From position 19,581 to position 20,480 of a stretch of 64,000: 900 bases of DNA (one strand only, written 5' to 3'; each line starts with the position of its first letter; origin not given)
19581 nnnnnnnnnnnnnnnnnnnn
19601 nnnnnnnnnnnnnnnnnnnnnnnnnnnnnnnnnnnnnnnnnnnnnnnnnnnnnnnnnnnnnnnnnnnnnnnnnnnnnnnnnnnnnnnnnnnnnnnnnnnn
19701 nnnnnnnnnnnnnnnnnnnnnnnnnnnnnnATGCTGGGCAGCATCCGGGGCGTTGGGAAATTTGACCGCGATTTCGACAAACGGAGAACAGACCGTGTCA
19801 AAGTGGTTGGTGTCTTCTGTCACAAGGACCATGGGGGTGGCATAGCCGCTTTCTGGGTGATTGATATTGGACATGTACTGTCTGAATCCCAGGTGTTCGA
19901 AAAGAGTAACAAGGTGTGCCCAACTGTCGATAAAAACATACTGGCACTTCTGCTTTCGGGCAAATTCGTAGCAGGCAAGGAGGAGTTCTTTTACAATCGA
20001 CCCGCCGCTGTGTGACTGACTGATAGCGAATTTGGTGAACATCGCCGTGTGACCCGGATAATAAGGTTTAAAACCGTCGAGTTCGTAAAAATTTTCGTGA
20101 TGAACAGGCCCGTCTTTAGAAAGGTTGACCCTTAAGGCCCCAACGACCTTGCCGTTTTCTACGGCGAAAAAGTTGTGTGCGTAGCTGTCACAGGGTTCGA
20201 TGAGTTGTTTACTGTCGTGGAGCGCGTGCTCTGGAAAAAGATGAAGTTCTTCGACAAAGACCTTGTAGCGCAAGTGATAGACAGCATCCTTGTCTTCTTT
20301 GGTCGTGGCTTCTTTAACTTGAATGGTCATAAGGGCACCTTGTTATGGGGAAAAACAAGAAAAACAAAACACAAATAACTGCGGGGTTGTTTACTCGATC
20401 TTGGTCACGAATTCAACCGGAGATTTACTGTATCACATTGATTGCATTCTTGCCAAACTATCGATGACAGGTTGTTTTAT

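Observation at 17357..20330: Two cNMP-binding fusion proteins in the window: acyltransferase–cNMP and MscS–cNMP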

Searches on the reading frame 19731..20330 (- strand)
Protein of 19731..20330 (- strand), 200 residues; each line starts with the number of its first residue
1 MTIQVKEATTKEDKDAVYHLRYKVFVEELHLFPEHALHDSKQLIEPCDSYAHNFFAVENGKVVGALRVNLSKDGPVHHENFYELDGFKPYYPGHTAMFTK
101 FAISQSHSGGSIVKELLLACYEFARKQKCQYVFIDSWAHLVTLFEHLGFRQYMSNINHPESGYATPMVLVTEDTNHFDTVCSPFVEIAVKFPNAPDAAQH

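Call 12: search_solved_structures(query=A2, max_evalue=1, show_alignments=2)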
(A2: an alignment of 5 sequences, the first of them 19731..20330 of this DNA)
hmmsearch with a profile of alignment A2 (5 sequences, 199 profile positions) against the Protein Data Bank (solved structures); distinct sequences matched with E-value up to 1: 11.
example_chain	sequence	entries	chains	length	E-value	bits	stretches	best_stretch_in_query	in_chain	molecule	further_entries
3fb3_A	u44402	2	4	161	0.072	16.1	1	95-153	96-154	N-acetyltransferase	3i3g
5jph_A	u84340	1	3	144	0.094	15.7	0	98-151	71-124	Acetyltransferase SACOL1063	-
5jq4_A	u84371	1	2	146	0.097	15.6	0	98-151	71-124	Acetyltransferase SACOL1063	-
8bip_A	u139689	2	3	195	0.11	15.5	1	99-170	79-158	N-terminal acetyltransferase B complex catalytic subunit NAT3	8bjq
4h89_A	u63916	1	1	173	0.15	15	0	96-165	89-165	GCN5-related N-acetyltransferase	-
5gii_A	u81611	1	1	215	0.39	13.7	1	90-151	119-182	Dopamine N-acetyltransferase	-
3v8i_A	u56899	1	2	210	0.39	13.7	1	90-151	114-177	Dopamine N acetyltransferase, isoform A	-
5gif_A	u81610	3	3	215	0.39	13.7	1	90-151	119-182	Dopamine N-acetyltransferase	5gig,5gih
3te4_A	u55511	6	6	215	0.4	13.6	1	90-151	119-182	Dopamine N acetyltransferase, isoform A | Dopamine N-acetyltransferase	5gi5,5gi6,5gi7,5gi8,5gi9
6k80_A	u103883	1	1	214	0.4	13.6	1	90-151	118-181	Dopamine N-acetyltransferase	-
8wmb_A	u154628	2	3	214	0.44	13.5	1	90-151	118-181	Arylalkylamine N-acetyltransferase 1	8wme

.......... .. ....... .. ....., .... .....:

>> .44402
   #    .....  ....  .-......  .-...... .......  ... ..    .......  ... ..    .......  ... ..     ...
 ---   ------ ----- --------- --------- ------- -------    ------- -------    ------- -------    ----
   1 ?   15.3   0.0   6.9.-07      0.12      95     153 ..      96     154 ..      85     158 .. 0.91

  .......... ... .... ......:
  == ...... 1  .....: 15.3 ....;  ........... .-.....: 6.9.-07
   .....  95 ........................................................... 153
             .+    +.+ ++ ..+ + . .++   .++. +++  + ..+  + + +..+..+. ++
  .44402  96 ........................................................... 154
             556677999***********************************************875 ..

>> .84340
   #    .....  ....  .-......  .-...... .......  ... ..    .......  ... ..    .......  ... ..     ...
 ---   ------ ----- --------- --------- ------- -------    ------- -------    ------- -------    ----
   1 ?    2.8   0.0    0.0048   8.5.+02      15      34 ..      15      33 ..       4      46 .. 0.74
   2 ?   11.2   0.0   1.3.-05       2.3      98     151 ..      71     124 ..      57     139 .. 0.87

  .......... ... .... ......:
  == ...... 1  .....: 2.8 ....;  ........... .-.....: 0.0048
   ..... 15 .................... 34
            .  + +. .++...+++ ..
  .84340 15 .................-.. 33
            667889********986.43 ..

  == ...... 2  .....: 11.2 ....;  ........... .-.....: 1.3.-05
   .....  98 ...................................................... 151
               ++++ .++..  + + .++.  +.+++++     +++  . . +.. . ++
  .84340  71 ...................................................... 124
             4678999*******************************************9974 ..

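Call 26: search_protein_representatives(alignment_id=A2)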
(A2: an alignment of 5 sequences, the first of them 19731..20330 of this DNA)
Query: 5 sequences, 199 profile positions. Proteins with E-value up to 0.001 (for the whole library): 2797; up to 1e-10: 1625; up to 1e-30: 338. The best 150 are listed.
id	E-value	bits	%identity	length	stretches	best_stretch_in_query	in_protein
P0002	5.4e-103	359.2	-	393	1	1-199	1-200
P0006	7.0e-81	287.1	-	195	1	2-192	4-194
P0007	1.9e-62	226.9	-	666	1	1-199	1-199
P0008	1.6e-60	220.6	-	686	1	3-195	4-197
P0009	4.1e-60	219.3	-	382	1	1-198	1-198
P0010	4.2e-58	212.7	-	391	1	2-198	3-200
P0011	2.0e-57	210.5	-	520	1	1-199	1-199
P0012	7.0e-56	205.5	-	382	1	1-198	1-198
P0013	7.9e-54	198.8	-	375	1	2-197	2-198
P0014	9.2e-54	198.6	-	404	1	1-196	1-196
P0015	1.3e-52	194.8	-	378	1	1-198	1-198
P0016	3.8e-51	190.0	-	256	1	3-197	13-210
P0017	4.5e-51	189.8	-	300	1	4-196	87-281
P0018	4.6e-51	189.7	-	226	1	3-192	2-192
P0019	6.4e-51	189.3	-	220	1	3-195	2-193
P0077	2.1e-40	155.0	-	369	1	3-194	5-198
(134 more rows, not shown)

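Call 37: find_encoding_contigs(protein=P0077, flank=8000, max_places=2)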
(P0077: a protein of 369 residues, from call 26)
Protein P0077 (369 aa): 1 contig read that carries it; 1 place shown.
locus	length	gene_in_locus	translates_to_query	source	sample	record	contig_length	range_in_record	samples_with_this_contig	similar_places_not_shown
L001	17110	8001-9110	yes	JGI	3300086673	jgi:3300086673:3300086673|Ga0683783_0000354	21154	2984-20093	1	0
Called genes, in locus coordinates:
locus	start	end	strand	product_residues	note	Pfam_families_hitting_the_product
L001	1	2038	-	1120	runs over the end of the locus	PF07635:PSCyt1, PF07583:PSCyt2, PF07587:PSD1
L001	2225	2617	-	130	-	-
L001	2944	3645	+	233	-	-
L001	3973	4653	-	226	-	-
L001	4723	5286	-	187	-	-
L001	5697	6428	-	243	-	-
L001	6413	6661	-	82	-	-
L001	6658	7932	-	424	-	-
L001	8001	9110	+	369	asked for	PF00583:Acetyltransf_1 (weak), PF13444:Acetyltransf_5, PF21926:FeeM, PF00027:cNMP_binding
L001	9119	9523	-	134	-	-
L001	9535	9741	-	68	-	-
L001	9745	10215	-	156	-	PF07963:N_methyl, PF07596:SBP_bac_10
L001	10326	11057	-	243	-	PF00106:adh_short, PF08659:KR, PF13561:adh_short_C2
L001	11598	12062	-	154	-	-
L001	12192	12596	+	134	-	-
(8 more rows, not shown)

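Call 62: find_related_loci(query=A5, collection=metagenome_contigs, flank=8000)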
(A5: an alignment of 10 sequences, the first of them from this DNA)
Query A5 (200 aa) in metagenome_contigs; peptide patterns used: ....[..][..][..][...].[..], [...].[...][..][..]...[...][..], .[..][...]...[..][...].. (x = any residue, [..] = any of these).
600 stretches matched a pattern (row limit reached: there are more); 116 encode a relative of the query (tblastn E <= 1e-3); the best 80 are kept; 79 distinct loci.
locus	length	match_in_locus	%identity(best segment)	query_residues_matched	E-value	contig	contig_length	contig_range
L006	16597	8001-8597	38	3-199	4e-46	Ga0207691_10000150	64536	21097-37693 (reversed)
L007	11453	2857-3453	38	3-199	4e-46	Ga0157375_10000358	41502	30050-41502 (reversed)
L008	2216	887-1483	37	3-200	6e-43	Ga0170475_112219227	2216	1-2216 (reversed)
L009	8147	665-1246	37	3-194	3e-41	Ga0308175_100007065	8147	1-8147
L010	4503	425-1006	36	2-193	2e-39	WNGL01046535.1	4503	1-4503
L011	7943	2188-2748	35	8-192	4e-39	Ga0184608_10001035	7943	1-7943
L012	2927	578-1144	37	8-194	3e-39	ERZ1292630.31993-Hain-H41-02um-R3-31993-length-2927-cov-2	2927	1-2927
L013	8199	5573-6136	35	8-193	6e-39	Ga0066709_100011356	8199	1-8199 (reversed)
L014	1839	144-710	36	5-191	3e-38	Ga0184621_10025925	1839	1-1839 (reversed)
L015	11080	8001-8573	32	4-192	5e-35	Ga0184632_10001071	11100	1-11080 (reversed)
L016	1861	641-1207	34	5-191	2e-34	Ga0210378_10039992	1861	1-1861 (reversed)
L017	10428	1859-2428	33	3-196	1e-31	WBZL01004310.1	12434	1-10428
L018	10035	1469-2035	34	2-186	1e-30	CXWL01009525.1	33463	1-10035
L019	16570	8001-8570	33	8-193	1e-29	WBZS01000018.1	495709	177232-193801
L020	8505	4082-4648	33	8-191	5e-29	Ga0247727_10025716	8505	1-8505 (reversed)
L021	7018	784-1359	32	8-197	6e-29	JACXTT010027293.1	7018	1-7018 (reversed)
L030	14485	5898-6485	30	1-190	4e-24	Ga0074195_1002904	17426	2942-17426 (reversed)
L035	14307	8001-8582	30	3-190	8e-23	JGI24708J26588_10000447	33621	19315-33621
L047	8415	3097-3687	25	3-193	3e-20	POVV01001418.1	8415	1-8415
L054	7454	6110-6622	29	1-168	9e-19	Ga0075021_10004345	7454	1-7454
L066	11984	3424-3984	28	1-190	1e-15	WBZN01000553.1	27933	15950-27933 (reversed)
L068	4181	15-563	27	1-180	2e-15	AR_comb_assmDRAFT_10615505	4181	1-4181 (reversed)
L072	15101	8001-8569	31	8-193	3e-25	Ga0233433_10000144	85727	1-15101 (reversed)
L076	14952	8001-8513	27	1-168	2e-13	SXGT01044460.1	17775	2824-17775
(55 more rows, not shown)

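Call 65: search_protein_families(library=pfam, proteins=[L006:4160-6340:+, L015:9881-11080:+, L066:2577-3419:+, L076:9096-13520:+, L009:2896-3999:+, L006:14808-16337:-, L009:4043-4906:-, L072:9156-11042:-, L068:1166-2089:-, L047:4220-5989:+], max_evalue=0.0001)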
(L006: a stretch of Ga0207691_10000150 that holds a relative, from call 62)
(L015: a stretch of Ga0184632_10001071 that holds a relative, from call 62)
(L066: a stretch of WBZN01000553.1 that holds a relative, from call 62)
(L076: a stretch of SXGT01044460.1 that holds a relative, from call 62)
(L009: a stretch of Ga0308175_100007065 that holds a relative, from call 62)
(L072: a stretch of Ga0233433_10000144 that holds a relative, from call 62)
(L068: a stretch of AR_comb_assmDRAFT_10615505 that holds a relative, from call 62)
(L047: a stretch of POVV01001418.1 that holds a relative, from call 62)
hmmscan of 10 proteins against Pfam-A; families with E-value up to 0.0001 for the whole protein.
L006:4160-6340:+ (726 aa): 3 families
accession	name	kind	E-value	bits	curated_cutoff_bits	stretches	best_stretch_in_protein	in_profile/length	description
PF02518.31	HATPase_c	-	1.2e-23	84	26.4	1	605-708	2-109/111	Histidine kinase-, DNA gyrase B-, and HSP90-like ATPase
PF16927.11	HisKA_7TM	-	4e-06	27.3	28.6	1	30-244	3-216/224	N-terminal 7TM region of histidine kinase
PF13492.12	GAF_3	-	1.2e-05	26.1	27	1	350-484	2-128/129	GAF domain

L015:9881-11080:+ (400 aa): 2 families
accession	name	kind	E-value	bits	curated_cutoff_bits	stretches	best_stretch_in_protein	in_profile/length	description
PF00899.27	ThiF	-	3.4e-46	157.8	28.1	1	18-268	2-229/238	ThiF family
PF00881.29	Nitroreductase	-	2e-05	25.3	23.5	0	330-360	17-46/167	Nitroreductase family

L066:2577-3419:+ (280 aa): 1 family
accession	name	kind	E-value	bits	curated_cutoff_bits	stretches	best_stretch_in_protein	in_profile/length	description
PF14518.11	Haem_oxygenas_2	-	7.2e-14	52.4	28.9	1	125-249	37-171/177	Iron-containing redox enzyme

L076:9096-13520:+ (1474 aa): 6 families
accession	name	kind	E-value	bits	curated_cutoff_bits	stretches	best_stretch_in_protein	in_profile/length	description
PF00069.31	Pkinase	-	3.3e-43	148.4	31.7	1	70-320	1-253/263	Protein kinase domain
PF13191.12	AAA_16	-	1.3e-31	110.7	32.6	1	361-538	1-167/167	AAA ATPase domain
PF07714.23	PK_Tyr_Ser-Thr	-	2.1e-31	109.6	23.1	1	73-320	4-250/258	Protein tyrosine and serine/threonine kinase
PF00211.25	Guanylate_cyc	-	4.8e-16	59.3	21.9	1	1305-1458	5-172/183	Adenylate and Guanylate cyclase catalytic domain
PF13401.12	AAA_22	-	2e-05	25.3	27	0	383-541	4-124/130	AAA domain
PF14531.12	Kinase-like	-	5.8e-05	22.9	25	0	173-318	147-289/289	Kinase-like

L009:2896-3999:+ (367 aa): 1 family
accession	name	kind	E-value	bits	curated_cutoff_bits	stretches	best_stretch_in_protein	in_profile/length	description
PF00881.29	Nitroreductase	-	1e-05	26.2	23.5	0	24-43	22-41/167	Nitroreductase family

L006:14808-16337:- (509 aa): 6 families
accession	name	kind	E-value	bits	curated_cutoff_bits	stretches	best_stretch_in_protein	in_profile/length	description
PF00158.32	Sigma54_activat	-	7.7e-73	244.1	20.2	1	177-343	1-167/168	Sigma-54 interaction domain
PF00072.30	Response_reg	-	9.6e-28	97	30.2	1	40-147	1-109/111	Response regulator receiver domain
PF25601.1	AAA_lid_14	-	6.1e-26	90.5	27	1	349-425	1-77/87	AAA+ ATPase lid domain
PF14532.12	Sigma54_activ_2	-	1.4e-22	80.9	25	1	178-348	1-138/138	Sigma-54 interaction domain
PF02954.25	HTH_8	-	1.4e-10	41.2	22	1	448-485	4-41/42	Bacterial regulatory protein, Fis family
PF07728.20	AAA_5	-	2.4e-08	34.5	22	1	201-332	2-133/139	AAA domain (dynein-related subfamily)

L009:4043-4906:- (287 aa): 1 family
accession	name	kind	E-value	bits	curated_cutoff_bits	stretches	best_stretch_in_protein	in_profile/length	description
PF07589.16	PEP-CTERM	-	1.8e-05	25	20.7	1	261-283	1-24/24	PEP-CTERM motif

L072:9156-11042:- (628 aa): 11 families
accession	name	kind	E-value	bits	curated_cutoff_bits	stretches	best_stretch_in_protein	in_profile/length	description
PF00005.33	ABC_tran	-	7.4e-58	195.5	25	2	303-455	1-137/137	ABC transporter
PF08352.17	oligo_HPY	-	2.7e-21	76.1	27.1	1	506-573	1-63/65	Oligopeptide/dipeptide transporter, C-terminal region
PF13304.12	AAA_21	-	1.3e-11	45.6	27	0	145-218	228-303/304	AAA domain, putative AbiEii toxin, Type IV TA system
PF02463.25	SMC_N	-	2.2e-08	34.3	40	0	315-498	26-209/220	RecF/RecN/SMC N terminal domain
PF13401.12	AAA_22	-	4.7e-08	33.8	27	0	317-483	9-121/130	AAA domain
PF13481.12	AAA_25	-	1e-06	28.9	27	0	31-67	29-66/195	AAA domain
PF13191.12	AAA_16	-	2.1e-06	28.8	32.6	0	309-353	18-63/167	AAA ATPase domain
PF13555.12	AAA_29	-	2.2e-06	27.7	27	0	27-50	15-38/61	P-loop containing region of AAA domain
PF07728.20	AAA_5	-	2.5e-06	28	22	0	318-352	4-38/139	AAA domain (dynein-related subfamily)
PF20703.3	nSTAND1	-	2.9e-06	27.6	27.1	0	308-343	28-60/379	Novel STAND NTPase 1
PF20720.3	nSTAND3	-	9e-05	22.7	27.2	0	34-53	17-36/155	Novel STAND NTPase 3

L068:1166-2089:- (307 aa): 3 families
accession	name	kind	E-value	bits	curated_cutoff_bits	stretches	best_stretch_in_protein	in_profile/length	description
PF00106.31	adh_short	-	1.7e-40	139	26.6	1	7-192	1-180/195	short chain dehydrogenase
PF13561.12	adh_short_C2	-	9.6e-25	88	27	1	15-176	3-160/236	Enoyl-(Acyl carrier protein) reductase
PF08659.16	KR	-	5.5e-09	36.6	22.6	1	10-122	4-118/180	KR domain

L047:4220-5989:+ (589 aa): 2 families
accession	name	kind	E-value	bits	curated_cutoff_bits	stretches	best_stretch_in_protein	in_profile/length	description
PF02310.24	B12-binding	-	1.2e-12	48.2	32.1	1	113-190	42-120/121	B12 binding domain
PF04055.27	Radical_SAM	-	1.1e-11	45.6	29.5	1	256-387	5-137/166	Radical SAM superfamily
